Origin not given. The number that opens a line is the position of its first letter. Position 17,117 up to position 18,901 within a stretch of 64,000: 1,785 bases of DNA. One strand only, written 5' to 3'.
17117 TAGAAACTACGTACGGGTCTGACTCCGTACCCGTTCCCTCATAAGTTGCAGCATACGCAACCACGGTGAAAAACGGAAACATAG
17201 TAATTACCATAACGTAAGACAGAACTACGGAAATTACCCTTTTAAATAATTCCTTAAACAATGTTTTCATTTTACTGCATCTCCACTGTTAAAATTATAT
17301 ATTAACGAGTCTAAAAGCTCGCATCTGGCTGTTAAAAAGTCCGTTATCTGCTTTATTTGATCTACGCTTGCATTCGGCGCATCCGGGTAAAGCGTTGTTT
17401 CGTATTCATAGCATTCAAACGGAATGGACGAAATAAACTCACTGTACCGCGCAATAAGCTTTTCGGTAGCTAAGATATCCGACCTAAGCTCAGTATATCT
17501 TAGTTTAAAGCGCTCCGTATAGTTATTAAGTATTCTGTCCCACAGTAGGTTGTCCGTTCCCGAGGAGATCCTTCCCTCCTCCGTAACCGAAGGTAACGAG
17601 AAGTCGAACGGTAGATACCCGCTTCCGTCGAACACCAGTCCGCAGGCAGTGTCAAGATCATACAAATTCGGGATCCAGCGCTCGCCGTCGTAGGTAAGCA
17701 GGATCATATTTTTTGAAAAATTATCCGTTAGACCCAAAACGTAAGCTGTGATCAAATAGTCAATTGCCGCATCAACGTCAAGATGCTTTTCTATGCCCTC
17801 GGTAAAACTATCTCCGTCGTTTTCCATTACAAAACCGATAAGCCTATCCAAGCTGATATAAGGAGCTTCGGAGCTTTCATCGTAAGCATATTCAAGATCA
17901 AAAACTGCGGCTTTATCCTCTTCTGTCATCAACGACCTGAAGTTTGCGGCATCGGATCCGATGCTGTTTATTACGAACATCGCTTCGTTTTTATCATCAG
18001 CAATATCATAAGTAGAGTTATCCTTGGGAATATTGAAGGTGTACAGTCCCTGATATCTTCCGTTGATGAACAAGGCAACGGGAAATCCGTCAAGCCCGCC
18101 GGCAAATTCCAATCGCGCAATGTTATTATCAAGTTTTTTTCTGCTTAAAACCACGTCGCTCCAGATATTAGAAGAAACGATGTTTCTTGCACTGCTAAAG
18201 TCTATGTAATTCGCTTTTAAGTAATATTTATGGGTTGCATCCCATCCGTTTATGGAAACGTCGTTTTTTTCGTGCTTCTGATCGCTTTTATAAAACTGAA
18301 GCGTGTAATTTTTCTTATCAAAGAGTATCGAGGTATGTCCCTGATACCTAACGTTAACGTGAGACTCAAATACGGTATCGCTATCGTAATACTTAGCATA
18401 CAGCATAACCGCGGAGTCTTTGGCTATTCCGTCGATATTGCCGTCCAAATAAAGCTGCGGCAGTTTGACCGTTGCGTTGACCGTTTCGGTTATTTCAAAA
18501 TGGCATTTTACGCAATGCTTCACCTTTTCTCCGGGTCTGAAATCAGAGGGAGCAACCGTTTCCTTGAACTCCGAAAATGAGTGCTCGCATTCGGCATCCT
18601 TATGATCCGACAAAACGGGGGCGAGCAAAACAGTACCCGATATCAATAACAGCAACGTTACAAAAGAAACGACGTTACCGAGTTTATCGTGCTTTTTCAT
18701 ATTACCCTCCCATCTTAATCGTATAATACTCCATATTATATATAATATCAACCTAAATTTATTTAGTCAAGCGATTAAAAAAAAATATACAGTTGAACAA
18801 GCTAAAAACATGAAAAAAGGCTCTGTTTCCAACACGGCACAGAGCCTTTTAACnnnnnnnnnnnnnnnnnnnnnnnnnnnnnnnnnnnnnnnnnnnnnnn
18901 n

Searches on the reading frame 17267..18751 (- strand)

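Call 21: search_protein_families(library=pfam, proteins=[window:17267-18751:-], max_evalue=0.01)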
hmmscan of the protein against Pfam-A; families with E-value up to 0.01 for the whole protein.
window:17267-18751:- (494 aa): 1 family
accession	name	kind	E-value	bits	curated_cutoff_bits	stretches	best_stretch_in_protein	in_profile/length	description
PF08757.17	CotH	-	7.6e-31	108.2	23.8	1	134-478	1-320/322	CotH kinase protein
